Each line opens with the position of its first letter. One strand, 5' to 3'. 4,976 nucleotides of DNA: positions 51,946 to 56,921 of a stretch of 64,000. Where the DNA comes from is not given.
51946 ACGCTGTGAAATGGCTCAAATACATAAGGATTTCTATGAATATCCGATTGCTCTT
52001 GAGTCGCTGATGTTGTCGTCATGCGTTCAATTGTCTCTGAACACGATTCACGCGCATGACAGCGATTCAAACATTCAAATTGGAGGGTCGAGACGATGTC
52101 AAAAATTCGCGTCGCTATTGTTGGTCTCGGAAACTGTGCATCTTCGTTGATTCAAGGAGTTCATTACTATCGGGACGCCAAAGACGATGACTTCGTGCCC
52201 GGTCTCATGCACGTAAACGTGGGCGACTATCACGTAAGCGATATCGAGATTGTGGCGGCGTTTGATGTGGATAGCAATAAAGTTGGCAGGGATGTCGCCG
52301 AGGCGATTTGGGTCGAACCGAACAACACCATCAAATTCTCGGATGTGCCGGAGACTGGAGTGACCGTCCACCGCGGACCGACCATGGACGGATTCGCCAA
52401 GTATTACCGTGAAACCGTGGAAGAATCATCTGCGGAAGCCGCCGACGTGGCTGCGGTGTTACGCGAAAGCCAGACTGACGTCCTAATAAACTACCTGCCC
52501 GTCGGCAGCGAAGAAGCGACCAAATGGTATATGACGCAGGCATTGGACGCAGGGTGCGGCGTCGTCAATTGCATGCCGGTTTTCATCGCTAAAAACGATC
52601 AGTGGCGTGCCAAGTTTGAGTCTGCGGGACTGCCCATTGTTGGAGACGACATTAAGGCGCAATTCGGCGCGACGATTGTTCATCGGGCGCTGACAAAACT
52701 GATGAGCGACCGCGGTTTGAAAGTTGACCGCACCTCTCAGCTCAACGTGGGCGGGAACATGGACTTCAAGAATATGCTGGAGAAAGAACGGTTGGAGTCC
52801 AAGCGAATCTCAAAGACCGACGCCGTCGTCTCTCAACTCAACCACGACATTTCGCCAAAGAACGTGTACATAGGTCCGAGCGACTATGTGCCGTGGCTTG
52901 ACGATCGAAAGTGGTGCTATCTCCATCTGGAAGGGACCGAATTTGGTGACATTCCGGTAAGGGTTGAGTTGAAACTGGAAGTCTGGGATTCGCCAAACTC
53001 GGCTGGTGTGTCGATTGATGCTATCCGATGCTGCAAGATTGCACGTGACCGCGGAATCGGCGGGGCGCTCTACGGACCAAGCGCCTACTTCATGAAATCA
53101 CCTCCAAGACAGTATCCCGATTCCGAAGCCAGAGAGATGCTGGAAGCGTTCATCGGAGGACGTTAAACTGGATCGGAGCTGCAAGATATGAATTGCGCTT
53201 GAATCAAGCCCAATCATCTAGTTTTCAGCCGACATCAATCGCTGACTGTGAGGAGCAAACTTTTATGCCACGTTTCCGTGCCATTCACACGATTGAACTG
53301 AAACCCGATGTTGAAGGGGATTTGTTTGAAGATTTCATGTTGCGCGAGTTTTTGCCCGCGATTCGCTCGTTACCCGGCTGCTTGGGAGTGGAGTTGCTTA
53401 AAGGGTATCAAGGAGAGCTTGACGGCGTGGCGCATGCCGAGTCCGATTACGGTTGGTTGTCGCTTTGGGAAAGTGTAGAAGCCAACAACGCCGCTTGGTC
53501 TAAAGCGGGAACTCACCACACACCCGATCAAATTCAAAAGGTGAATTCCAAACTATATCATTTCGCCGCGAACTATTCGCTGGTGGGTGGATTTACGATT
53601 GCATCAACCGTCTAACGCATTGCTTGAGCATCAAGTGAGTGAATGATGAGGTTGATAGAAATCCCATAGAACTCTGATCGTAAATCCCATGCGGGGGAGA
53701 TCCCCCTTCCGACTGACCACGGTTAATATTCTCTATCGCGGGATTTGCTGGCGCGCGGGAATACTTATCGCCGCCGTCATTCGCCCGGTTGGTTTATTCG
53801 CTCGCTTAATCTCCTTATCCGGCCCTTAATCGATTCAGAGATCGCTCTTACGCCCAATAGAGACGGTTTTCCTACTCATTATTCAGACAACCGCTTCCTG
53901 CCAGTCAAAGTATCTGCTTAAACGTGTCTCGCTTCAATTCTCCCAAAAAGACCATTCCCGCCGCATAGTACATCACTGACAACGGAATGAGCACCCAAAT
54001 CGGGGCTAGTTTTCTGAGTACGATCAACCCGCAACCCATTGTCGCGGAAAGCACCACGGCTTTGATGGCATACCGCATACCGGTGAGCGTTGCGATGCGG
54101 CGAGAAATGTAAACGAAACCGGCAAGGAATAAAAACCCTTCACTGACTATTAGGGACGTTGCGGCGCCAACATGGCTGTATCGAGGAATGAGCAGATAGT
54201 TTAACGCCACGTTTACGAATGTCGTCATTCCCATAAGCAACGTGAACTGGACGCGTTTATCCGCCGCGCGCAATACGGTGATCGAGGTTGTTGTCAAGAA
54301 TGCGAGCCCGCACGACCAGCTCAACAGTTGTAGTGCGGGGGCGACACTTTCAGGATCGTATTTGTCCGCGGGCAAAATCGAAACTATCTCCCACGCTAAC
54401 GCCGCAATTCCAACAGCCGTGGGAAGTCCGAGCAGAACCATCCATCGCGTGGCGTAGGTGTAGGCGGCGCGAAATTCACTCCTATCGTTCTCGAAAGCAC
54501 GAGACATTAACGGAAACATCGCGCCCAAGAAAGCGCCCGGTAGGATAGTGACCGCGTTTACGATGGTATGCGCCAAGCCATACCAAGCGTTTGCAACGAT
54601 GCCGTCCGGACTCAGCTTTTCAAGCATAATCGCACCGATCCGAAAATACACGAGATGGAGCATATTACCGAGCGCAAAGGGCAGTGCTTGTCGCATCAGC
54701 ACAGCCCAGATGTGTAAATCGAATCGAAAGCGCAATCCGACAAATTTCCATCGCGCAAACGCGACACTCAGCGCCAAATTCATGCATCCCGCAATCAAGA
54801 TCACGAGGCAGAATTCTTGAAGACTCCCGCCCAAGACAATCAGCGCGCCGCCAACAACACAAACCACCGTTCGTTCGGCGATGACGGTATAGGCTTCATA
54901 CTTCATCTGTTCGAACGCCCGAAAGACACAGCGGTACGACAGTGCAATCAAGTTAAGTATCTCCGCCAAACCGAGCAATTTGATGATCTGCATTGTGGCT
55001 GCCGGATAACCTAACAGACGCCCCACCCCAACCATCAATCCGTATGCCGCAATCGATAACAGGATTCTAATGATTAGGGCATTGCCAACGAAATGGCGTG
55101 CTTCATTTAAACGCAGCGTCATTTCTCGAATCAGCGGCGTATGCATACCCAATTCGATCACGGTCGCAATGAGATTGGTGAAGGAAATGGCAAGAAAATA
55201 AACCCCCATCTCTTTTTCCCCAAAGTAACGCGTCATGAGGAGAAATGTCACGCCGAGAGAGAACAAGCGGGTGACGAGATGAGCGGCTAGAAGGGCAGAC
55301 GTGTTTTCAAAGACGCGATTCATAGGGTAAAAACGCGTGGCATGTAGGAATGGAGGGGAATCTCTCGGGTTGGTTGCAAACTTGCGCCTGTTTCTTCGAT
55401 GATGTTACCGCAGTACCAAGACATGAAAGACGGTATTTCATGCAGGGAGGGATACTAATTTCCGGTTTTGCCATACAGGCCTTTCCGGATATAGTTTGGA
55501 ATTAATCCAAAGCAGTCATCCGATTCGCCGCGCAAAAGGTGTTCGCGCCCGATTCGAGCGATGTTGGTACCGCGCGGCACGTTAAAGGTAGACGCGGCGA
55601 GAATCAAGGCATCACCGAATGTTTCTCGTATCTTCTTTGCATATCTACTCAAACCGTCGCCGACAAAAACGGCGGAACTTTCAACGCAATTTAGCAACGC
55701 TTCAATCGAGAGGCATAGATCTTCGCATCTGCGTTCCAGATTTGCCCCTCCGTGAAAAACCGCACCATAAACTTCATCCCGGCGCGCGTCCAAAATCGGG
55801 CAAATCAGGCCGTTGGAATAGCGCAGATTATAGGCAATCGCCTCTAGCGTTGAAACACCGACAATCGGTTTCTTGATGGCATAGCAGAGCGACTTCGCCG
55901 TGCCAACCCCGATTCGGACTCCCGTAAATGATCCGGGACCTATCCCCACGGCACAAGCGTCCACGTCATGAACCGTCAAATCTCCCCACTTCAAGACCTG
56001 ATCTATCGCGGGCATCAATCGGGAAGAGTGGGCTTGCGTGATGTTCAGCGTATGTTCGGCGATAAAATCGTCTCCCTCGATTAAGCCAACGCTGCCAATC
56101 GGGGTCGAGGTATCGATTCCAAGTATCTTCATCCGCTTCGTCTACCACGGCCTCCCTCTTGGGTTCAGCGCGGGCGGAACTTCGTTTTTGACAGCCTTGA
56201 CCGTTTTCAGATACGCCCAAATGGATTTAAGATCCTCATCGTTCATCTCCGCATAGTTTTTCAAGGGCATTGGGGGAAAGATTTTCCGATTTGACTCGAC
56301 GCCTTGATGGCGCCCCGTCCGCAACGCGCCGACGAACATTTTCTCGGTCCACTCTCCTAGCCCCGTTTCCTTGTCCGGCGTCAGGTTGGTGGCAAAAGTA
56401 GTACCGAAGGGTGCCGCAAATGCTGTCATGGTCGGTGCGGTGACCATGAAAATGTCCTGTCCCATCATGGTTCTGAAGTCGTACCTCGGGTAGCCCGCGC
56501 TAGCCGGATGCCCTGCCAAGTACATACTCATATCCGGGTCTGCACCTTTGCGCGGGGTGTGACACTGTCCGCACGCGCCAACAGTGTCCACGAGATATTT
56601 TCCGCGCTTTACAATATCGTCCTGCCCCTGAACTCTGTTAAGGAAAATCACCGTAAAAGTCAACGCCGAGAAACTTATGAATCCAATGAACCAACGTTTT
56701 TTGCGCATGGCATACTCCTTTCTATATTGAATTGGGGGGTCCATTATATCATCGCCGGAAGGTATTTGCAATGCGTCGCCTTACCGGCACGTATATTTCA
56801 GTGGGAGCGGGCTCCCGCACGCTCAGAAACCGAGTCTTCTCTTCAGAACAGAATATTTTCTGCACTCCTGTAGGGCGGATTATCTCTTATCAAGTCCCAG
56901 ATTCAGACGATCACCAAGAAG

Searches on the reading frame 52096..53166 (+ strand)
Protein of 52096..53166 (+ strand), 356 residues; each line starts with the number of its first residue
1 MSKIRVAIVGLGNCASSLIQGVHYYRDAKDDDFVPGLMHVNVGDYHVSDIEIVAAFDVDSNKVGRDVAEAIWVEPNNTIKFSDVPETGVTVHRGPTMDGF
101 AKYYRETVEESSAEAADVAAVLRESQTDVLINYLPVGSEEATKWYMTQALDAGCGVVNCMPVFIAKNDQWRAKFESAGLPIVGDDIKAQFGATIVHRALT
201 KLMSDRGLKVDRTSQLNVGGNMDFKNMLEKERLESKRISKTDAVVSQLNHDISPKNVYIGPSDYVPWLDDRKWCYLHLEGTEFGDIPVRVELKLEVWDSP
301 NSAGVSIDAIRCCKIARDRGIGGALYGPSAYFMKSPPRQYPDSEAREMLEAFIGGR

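Call 9: search_protein_families(library=pfam, proteins=[window:52096-53166:+], max_evalue=0.001)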
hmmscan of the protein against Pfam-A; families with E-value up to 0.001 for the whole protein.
window:52096-53166:+ (356 aa): 1 family
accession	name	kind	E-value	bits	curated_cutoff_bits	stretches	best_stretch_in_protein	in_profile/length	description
PF01658.22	Inos-1-P_synth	-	5.7e-36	123.4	27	1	191-299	1-107/107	Myo-inositol-1-phosphate synthase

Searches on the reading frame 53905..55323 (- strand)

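Call 9: search_protein_families(library=pfam, proteins=[window:53905-55323:-], max_evalue=0.001)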
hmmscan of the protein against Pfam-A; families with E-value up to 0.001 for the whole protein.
window:53905-55323:- (472 aa): 3 families
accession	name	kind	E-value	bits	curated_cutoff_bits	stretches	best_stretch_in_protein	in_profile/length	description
PF01943.22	Polysacc_synt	-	3.5e-22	79.6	28.2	1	6-276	3-273/274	Polysaccharide biosynthesis protein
PF13440.11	Polysacc_synt_3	-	2.1e-11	44.1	23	1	30-324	2-290/293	Polysaccharide biosynthesis protein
PF01554.23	MatE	-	5.6e-06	26.6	24.9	1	215-377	1-161/161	MatE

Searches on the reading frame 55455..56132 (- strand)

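Call 9: search_protein_families(library=pfam, proteins=[window:55455-56132:-], max_evalue=0.001)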
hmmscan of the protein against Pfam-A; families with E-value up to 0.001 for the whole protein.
window:55455-56132:- (225 aa): 1 family
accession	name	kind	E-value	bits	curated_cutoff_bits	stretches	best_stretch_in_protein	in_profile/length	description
PF00814.31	TsaD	-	3.3e-30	106.1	24.8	1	33-147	27-148/264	tRNA N6-adenosine threonylcarbamoyltransferase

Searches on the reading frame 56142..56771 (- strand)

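Call 10: search_protein_families(library=pfam, proteins=[window:56142-56771:-], max_evalue=0.001)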
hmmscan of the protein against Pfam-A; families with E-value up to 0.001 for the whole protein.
window:56142-56771:- (209 aa): 1 family
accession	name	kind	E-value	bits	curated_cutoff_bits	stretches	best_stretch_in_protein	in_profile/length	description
PF00034.26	Cytochrom_C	-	5.6e-05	24.8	21.3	1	55-192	2-90/90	Cytochrome c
